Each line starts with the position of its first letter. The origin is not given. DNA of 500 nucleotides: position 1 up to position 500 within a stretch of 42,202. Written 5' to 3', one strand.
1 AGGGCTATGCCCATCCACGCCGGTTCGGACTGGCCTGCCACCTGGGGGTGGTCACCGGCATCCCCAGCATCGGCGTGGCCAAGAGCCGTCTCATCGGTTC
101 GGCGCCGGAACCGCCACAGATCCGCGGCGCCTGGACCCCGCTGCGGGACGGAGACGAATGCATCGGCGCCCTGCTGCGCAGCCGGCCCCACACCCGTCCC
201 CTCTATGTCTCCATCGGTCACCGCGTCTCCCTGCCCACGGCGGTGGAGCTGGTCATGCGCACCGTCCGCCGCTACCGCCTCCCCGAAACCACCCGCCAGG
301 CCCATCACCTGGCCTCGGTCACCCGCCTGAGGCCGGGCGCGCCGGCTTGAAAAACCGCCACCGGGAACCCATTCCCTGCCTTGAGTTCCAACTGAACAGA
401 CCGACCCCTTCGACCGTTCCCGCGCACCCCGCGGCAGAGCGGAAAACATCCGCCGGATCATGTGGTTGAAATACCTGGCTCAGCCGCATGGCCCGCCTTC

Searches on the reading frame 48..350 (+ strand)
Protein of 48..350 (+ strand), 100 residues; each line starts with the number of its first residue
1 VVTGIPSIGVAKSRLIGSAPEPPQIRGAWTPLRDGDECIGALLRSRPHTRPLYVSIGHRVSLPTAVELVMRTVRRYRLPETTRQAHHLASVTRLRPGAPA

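Call 81: search_protein_families(library=pfam, proteins=[window:48-350:+], max_evalue=0.00001)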
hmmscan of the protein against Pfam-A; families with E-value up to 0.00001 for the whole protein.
window:48-350:+ (100 aa): 1 family
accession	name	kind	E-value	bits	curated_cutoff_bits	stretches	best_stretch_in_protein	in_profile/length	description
PF04493.20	Endonuclease_5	-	3.8e-28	98.9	23.4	1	2-87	113-198/198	Endonuclease V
